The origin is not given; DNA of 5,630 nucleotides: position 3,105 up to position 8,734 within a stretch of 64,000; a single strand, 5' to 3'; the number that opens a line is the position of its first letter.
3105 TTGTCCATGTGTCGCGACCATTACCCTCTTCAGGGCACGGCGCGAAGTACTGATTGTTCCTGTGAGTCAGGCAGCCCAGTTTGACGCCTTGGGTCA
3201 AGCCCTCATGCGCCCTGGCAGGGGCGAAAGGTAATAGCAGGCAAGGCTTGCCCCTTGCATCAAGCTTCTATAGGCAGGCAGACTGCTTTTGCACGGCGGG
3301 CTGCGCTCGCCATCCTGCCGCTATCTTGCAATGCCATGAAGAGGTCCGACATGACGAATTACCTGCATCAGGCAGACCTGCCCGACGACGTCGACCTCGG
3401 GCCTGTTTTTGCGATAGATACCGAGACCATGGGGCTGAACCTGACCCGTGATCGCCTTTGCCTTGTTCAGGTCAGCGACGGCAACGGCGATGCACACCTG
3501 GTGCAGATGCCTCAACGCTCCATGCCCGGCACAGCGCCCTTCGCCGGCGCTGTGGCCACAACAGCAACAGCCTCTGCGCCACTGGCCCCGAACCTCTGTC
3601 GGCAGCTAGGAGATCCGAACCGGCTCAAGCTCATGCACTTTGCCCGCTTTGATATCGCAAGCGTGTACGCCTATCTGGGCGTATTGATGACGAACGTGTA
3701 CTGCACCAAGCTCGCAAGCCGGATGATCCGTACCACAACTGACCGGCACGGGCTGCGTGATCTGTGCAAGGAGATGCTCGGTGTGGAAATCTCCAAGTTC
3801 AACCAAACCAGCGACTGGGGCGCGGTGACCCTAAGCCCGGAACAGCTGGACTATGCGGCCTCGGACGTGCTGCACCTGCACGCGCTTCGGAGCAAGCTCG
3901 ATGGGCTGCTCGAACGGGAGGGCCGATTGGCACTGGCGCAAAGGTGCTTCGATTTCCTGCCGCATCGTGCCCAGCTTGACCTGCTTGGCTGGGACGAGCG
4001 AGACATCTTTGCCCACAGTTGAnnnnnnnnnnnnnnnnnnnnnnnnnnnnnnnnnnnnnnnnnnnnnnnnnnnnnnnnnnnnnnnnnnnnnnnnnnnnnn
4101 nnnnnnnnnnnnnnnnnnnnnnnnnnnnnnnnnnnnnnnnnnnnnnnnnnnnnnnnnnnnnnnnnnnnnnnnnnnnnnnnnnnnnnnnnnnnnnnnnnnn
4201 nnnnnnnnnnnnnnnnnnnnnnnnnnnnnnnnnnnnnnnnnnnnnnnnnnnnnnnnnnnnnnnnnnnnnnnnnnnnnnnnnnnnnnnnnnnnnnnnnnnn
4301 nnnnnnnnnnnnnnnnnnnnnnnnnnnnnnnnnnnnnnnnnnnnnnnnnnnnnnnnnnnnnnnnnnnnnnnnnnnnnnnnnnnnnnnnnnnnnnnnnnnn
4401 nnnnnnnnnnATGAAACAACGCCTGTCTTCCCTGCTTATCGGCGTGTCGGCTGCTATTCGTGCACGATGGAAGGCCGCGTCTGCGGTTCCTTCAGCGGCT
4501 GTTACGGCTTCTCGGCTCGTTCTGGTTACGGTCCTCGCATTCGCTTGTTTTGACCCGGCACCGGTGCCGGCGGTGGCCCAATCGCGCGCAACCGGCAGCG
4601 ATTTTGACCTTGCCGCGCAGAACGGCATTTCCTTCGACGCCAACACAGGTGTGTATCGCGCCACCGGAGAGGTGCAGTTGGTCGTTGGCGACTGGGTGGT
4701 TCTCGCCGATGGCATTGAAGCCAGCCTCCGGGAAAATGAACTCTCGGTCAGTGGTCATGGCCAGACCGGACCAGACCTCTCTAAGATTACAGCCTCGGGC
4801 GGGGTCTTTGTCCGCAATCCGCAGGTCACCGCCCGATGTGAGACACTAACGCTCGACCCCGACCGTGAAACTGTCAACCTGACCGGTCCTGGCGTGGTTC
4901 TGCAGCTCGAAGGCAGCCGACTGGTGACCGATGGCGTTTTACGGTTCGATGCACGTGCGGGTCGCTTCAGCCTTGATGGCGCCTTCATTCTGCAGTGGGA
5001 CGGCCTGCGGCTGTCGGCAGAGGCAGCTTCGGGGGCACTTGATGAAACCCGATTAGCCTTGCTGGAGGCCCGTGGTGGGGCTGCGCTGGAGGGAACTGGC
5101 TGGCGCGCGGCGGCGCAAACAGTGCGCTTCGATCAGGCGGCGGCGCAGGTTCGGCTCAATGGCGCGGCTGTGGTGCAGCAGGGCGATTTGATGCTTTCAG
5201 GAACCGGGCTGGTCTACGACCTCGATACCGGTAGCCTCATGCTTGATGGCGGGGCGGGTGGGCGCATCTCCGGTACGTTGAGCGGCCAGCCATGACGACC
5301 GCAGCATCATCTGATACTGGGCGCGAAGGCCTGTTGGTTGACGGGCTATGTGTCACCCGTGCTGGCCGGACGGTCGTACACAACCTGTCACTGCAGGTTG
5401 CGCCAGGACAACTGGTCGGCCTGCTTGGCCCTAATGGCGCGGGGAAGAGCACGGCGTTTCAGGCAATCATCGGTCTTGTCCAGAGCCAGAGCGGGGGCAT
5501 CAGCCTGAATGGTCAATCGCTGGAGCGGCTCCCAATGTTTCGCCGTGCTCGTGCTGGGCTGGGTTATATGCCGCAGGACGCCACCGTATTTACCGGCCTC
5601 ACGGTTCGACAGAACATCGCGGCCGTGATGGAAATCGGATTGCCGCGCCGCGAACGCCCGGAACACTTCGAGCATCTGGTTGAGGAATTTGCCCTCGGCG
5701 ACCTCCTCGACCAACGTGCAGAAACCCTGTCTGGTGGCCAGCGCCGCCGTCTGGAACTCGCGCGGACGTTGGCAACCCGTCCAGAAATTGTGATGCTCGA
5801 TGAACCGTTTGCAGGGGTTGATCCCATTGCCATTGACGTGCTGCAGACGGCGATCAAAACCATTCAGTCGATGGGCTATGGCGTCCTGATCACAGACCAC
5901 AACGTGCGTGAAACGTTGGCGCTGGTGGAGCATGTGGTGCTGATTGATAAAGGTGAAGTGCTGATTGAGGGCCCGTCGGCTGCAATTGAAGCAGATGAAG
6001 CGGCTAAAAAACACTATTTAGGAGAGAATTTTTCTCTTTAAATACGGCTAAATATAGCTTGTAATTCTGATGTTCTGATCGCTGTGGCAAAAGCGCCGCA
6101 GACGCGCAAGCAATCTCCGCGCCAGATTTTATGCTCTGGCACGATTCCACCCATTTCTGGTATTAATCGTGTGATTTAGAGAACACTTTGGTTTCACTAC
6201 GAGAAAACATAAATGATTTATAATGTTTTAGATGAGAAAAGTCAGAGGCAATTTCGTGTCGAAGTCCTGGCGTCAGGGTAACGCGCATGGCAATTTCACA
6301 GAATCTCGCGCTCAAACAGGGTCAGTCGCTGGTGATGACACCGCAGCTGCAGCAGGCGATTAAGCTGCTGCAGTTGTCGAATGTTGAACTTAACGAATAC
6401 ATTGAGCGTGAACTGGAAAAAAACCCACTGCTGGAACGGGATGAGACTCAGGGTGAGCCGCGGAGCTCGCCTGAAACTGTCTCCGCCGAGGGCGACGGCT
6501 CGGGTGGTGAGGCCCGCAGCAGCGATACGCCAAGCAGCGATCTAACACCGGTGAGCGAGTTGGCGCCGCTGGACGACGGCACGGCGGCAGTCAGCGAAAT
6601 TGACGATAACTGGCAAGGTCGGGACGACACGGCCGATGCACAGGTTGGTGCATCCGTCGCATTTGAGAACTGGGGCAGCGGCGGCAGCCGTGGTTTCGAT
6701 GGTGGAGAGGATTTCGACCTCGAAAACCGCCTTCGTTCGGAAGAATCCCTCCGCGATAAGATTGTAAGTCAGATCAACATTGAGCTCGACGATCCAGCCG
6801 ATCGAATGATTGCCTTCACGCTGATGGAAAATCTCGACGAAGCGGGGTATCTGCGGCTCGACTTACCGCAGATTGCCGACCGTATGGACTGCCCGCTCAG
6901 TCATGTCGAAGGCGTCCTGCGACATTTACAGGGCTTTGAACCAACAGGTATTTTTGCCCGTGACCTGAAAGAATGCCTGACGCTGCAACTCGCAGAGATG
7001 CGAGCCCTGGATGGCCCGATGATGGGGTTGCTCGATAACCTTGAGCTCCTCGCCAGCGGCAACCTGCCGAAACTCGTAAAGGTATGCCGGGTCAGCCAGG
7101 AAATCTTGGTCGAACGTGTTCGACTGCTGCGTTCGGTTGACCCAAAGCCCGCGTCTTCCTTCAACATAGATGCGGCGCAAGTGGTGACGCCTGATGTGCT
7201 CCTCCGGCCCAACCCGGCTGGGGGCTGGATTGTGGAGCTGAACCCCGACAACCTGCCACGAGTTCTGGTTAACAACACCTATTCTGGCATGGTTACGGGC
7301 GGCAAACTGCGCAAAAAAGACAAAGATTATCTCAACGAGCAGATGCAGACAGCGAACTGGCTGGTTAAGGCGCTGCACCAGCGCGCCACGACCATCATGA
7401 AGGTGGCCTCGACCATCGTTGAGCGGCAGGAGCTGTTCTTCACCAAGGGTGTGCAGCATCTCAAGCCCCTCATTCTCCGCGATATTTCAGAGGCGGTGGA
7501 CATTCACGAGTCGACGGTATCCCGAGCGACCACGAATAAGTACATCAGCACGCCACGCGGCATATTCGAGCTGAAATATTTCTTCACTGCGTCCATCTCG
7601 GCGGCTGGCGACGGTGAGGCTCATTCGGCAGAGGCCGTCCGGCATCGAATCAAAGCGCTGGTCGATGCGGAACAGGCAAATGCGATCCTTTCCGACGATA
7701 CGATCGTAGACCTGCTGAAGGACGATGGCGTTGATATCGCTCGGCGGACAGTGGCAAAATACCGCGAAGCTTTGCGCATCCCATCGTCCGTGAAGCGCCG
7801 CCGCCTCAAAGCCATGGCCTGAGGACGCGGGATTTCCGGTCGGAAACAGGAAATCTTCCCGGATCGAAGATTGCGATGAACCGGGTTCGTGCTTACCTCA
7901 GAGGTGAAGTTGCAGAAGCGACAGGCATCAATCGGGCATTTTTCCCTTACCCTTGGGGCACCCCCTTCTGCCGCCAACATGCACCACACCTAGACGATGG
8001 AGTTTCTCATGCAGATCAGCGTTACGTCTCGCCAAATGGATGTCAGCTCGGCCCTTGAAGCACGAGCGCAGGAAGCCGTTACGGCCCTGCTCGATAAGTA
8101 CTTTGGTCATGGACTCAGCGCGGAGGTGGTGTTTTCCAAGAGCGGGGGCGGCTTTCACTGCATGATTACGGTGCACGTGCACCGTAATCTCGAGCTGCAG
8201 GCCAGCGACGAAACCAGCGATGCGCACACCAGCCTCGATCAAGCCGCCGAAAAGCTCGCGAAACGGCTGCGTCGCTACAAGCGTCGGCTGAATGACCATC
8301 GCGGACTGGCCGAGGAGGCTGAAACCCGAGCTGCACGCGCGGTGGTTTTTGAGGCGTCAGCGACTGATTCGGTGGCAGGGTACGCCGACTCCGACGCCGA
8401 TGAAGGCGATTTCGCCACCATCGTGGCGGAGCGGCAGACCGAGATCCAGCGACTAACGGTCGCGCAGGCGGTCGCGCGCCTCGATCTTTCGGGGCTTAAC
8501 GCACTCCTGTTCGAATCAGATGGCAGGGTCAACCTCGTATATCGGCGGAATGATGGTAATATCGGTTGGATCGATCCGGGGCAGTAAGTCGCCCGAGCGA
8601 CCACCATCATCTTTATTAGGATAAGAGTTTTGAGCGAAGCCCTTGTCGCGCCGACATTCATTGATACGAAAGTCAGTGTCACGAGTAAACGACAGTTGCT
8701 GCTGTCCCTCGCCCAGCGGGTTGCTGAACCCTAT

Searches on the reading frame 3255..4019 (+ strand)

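Call 56: search_protein_families(library=pfam, proteins=[window:3255-4019:+], max_evalue=0.00001)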
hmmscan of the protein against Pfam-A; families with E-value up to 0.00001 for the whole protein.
window:3255-4019:+ (255 aa): 1 family
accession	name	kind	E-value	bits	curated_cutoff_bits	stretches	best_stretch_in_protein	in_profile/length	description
PF01612.26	DNA_pol_A_exo1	-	1.2e-32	113.6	23.6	1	49-218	20-171/173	3'-5' exonuclease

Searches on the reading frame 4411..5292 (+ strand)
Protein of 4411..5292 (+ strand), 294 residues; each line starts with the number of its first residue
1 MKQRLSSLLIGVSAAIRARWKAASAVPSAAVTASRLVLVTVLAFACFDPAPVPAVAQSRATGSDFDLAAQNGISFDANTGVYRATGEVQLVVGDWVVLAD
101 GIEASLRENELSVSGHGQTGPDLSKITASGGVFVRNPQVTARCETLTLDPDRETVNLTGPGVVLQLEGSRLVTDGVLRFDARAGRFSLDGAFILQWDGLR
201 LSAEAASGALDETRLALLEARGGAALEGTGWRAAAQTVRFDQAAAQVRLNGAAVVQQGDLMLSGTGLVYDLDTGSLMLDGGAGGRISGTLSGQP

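Call 56: search_protein_families(library=pfam, proteins=[window:4411-5292:+], max_evalue=0.00001)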
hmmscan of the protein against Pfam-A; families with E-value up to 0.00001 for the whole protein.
window:4411-5292:+ (294 aa): 1 family
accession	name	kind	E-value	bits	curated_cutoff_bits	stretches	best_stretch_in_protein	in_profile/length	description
PF03968.19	LptD_N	-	1e-10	42.3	20.4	0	211-274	41-112/113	LptA/(LptD N-terminal domain) LPS transport protein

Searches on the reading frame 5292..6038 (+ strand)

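Call 56: search_protein_families(library=pfam, proteins=[window:5292-6038:+], max_evalue=0.00001)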
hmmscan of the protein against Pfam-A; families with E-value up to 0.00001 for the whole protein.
window:5292-6038:+ (249 aa): 2 families
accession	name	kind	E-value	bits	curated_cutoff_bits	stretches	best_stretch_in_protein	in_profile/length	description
PF00005.33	ABC_tran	-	5.5e-36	124.6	25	1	29-174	1-137/137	ABC transporter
PF13304.12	AAA_21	-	5e-06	27.2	27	0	42-62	2-22/304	AAA domain, putative AbiEii toxin, Type IV TA system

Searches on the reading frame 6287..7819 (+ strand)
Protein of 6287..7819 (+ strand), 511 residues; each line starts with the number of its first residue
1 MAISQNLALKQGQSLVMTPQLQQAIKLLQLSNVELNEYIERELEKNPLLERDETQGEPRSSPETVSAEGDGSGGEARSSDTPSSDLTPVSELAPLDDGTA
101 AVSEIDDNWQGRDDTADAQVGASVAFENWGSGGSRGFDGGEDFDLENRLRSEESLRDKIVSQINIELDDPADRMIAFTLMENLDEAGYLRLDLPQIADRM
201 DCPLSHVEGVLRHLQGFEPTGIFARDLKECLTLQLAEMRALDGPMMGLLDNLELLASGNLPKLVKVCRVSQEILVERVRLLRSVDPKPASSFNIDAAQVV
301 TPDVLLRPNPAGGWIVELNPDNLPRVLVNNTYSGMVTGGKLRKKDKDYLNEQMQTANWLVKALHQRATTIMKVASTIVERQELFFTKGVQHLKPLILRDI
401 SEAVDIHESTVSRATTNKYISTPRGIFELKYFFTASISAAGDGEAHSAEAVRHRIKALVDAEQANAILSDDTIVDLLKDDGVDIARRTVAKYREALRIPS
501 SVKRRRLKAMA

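Call 56: search_protein_families(library=pfam, proteins=[window:6287-7819:+], max_evalue=0.00001)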
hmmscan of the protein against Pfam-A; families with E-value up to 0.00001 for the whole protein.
window:6287-7819:+ (511 aa): 3 families
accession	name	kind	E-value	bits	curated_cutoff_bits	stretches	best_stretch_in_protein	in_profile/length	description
PF04552.19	Sigma54_DBD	-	5.9e-67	224.8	22.8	1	347-506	2-160/160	Sigma-54, DNA binding domain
PF04963.19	Sigma54_CBD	-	1.4e-49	168.8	22.9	1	145-332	2-185/185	Sigma-54 factor, core binding domain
PF00309.25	Sigma54_AID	-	5.2e-19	68.3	23.8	1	7-50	2-45/46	Sigma-54 factor, Activator interacting domain (AID)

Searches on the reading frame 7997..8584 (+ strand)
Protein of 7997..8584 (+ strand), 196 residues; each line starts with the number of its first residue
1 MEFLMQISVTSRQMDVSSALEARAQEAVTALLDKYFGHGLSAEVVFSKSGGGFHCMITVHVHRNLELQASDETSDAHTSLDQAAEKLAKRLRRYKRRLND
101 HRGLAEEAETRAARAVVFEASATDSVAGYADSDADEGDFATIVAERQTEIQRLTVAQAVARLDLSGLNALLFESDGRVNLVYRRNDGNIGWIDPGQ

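Call 56: search_protein_families(library=pfam, proteins=[window:7997-8584:+], max_evalue=0.00001)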
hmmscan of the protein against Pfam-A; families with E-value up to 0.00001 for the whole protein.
window:7997-8584:+ (196 aa): 2 families
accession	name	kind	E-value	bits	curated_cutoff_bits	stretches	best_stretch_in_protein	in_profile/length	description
PF02482.25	Ribosomal_S30AE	-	9.4e-19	68.4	23.7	1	7-99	1-88/88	Sigma 54 modulation protein / S30EA ribosomal protein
PF16321.10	Ribosom_S30AE_C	-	9.4e-11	41.7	25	1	141-190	5-56/57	Sigma 54 modulation/S30EA ribosomal protein C terminus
